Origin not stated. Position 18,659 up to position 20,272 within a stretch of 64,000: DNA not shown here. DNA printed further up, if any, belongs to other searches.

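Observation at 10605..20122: Gmd plus a TylC3-type C-methyltransferase (and a B12-radical SAM enzyme at 5622-7397) predicts a C-methyl-branched 6-deoxyhexose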

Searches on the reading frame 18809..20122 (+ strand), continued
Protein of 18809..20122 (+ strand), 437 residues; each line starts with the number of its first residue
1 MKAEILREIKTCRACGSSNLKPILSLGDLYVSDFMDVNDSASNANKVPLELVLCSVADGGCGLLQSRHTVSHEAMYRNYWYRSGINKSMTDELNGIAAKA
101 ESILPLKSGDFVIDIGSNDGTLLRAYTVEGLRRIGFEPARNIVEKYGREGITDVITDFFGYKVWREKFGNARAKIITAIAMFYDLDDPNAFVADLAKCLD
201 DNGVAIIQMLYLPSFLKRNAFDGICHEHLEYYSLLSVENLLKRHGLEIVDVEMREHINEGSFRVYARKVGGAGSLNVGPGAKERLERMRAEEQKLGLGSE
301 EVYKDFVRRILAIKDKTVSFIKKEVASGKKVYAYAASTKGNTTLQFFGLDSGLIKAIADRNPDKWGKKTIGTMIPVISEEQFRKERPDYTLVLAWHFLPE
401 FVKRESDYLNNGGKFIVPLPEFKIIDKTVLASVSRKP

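Call 13: find_encoding_contigs(protein=P0001, flank=10000, max_places=3)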
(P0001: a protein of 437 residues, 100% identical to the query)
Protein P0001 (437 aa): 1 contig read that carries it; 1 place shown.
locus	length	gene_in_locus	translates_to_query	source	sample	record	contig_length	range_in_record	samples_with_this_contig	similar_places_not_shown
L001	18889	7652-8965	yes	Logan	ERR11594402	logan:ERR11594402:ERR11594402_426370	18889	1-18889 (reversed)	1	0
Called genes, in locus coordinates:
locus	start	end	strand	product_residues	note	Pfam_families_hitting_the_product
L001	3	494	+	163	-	?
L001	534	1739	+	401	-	PF00534:Glycos_transf_1, PF13692:Glyco_trans_1_4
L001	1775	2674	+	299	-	PF00106:adh_short, PF01073:3Beta_HSD, PF01370:Epimerase, PF02719:Polysacc_synt_2, PF04321:RmlD_sub_bind, PF05368:NmrA (weak), PF16363:GDP_Man_Dehyd, PF13460:NAD_binding_10, +1 more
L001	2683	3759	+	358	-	PF13524:Glyco_trans_1_2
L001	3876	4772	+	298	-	PF05050:Methyltransf_21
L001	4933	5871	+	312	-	PF00535:Glycos_transf_2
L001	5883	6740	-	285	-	PF02475:TRM5-TYW2_MTfase, PF05050:Methyltransf_21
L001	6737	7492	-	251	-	-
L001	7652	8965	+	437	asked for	PF08421:Methyltransf_13, PF13489:Methyltransf_23, PF08484:Methyltransf_14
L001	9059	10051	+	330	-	PF00535:Glycos_transf_2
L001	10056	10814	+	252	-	PF01209:Ubie_methyltran, PF02353:CMAS (weak), PF13489:Methyltransf_23, PF13649:Methyltransf_25, PF13847:Methyltransf_31, PF08241:Methyltransf_11, PF08242:Methyltransf_12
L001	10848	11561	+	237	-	PF05050:Methyltransf_21 (weak)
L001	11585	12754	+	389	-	PF13439:Glyco_transf_4 (weak), PF20706:GT4-conflict, PF00534:Glycos_transf_1, PF13692:Glyco_trans_1_4, PF13524:Glyco_trans_1_2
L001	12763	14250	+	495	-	PF01943:Polysacc_synt, PF13440:Polysacc_synt_3, PF03023:MurJ, PF01554:MatE (weak)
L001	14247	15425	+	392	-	PF13439:Glyco_transf_4, PF13579:Glyco_trans_4_4, PF20706:GT4-conflict, PF00534:Glycos_transf_1, PF13692:Glyco_trans_1_4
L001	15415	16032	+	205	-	PF13489:Methyltransf_23, PF01209:Ubie_methyltran, PF00891:Methyltransf_2 (weak), PF05175:MTS (weak), PF13847:Methyltransf_31, PF08241:Methyltransf_11, PF08242:Methyltransf_12, PF13649:Methyltransf_25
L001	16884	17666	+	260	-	PF13489:Methyltransf_23, PF01209:Ubie_methyltran, PF08241:Methyltransf_11, PF08242:Methyltransf_12, PF13649:Methyltransf_25, PF13847:Methyltransf_31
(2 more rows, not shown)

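Call 14: find_encoding_contigs(protein=P0003, flank=10000, max_places=2)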
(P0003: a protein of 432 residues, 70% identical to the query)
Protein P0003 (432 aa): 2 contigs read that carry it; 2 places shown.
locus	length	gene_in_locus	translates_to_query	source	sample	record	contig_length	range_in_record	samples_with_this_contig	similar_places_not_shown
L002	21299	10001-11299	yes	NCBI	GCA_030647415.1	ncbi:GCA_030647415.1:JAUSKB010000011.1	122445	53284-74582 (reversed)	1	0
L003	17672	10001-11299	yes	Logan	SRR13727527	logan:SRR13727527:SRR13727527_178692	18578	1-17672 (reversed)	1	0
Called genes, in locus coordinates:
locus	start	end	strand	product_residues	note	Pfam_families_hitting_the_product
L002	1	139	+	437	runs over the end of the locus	PF13173:AAA_14, PF13635:DUF4143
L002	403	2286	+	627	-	PF13522:GATase_6, PF13537:GATase_7, PF00733:Asn_synthase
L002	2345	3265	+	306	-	PF03141:Methyltransf_29 (faint), PF13489:Methyltransf_23, PF01209:Ubie_methyltran (weak), PF08003:Methyltransf_9 (weak), PF13649:Methyltransf_25, PF13847:Methyltransf_31, PF08241:Methyltransf_11, PF08242:Methyltransf_12, +1 more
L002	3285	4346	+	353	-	PF00534:Glycos_transf_1, PF13692:Glyco_trans_1_4, PF13524:Glyco_trans_1_2 (weak)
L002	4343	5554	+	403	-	PF00534:Glycos_transf_1, PF13692:Glyco_trans_1_4, PF20706:GT4-conflict (weak)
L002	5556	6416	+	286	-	PF00316:FBPase (weak), PF00459:Inositol_P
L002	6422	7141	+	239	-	-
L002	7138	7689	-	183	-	PF06941:NT5C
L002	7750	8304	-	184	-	-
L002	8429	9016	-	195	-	PF00293:NUDIX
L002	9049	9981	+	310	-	PF01073:3Beta_HSD, PF01370:Epimerase, PF02719:Polysacc_synt_2 (weak), PF04321:RmlD_sub_bind, PF16363:GDP_Man_Dehyd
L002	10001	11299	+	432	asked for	PF08421:Methyltransf_13, PF13489:Methyltransf_23, PF08484:Methyltransf_14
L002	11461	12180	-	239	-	-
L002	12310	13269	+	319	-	PF01370:Epimerase, PF02719:Polysacc_synt_2 (weak), PF04321:RmlD_sub_bind, PF16363:GDP_Man_Dehyd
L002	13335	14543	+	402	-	PF03721:UDPG_MGDP_dh_N, PF00984:UDPG_MGDP_dh, PF03720:UDPG_MGDP_dh_C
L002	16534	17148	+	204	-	PF13489:Methyltransf_23, PF01209:Ubie_methyltran (weak), PF07021:MetW, PF13847:Methyltransf_31, PF08241:Methyltransf_11, PF08242:Methyltransf_12, PF13649:Methyltransf_25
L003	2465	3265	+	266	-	PF13489:Methyltransf_23, PF07021:MetW (weak), PF08003:Methyltransf_9 (weak), PF01209:Ubie_methyltran (weak), PF08241:Methyltransf_11, PF08242:Methyltransf_12, PF13649:Methyltransf_25, PF13847:Methyltransf_31, +1 more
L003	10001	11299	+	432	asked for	PF08421:Methyltransf_13, PF13489:Methyltransf_23, PF08484:Methyltransf_14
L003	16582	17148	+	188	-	PF01209:Ubie_methyltran (weak), PF13489:Methyltransf_23, PF07021:MetW, PF13847:Methyltransf_31, PF08241:Methyltransf_11, PF08242:Methyltransf_12, PF13649:Methyltransf_25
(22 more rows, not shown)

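Call 16: find_related_loci(query=A1, collection=genome_contigs, flank=10000)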
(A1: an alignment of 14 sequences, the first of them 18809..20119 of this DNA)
Query A1 (437 aa) in genome_contigs; peptide patterns used: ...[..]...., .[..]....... (x = any residue, [..] = any of these).
600 stretches matched a pattern (row limit reached: there are more); 584 encode a relative of the query (tblastn E <= 1e-3); the best 80 are kept; 80 distinct loci.
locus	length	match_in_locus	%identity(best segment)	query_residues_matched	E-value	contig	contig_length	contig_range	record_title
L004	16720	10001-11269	65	1-425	0e+0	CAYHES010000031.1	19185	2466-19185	MAG TPA_asm: uncultured Acidiferrobacterales bacterium isolate ERP119705_co11_338 genome assembly, contig: NODE_2456_len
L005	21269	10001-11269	65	1-425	0e+0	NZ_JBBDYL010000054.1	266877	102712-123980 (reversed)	MAG: Sulfuricaulis sp. isolate LejiaD_57_21 Lejia_D_65_length_266877_cov_12, whole genome shotgun sequence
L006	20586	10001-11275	63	1-426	0e+0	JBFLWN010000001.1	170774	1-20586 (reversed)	MAG: Patescibacteria group bacterium isolate MAG033 MAG033_1, whole genome shotgun sequence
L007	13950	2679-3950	62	1-426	0e+0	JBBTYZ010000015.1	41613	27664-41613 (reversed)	MAG: Patescibacteria group bacterium isolate H51-bin148_1 H51_bin148_1_000000000015, whole genome shotgun sequence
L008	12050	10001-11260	66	6-427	0e+0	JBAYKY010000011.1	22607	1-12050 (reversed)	MAG: Candidatus Paceibacterota bacterium isolate SO_2016_GW1_90 scaffold03982_OW334_2016, whole genome shotgun sequence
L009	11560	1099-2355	66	5-425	0e+0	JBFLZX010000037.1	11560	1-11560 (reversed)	MAG: Patescibacteria group bacterium isolate MAG122 MAG122_37, whole genome shotgun sequence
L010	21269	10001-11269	64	1-425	0e+0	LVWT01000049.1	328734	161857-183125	MAG: Nitrospira sp. SG-bin2 contig563, whole genome shotgun sequence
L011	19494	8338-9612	60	3-433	1e-179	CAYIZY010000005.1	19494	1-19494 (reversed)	MAG TPA_asm: uncultured Candidatus Saccharibacteria bacterium isolate ERP119705_co9_47 genome assembly, contig: NODE_301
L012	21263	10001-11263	61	1-423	6e-177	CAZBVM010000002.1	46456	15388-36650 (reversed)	MAG TPA_asm: uncultured Candidatus Saccharibacteria bacterium isolate binchicken_co38_663 genome assembly, contig: NODE_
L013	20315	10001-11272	60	1-427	4e-175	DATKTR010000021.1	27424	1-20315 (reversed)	MAG TPA_asm: Candidatus Paceibacterota bacterium isolate SMAG_U14086 k141_1179737, whole genome shotgun sequence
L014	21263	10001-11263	61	5-428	1e-173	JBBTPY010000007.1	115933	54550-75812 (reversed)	MAG: Patescibacteria group bacterium isolate H52-bin120_1 H52_bin120_1_000000000007, whole genome shotgun sequence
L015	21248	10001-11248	61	6-425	6e-173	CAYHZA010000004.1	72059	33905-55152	MAG TPA_asm: uncultured Candidatus Saccharibacteria bacterium isolate ERP119705_co17_168 genome assembly, contig: NODE_2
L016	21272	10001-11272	59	1-427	1e-172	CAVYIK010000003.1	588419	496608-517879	MAG: uncultured bacterium isolate MFD01476.bin.2.169 genome assembly, contig: contig_73288, whole genome shotgun sequenc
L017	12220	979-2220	60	12-428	1e-172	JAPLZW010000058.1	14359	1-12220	MAG: Candidatus Wolfebacteria bacterium isolate LacPavin_0920_WC70_MAG_44_7 LacPavin_0920_WC70_scaffold_1392643, whole g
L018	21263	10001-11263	60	2-425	1e-171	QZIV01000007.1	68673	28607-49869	MAG: Candidatus Parcubacteria bacterium isolate SURF_56 Ga0104751_1000462, whole genome shotgun sequence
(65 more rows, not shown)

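Call 35: find_encoding_contigs(protein=P0121, flank=10000, max_places=2)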
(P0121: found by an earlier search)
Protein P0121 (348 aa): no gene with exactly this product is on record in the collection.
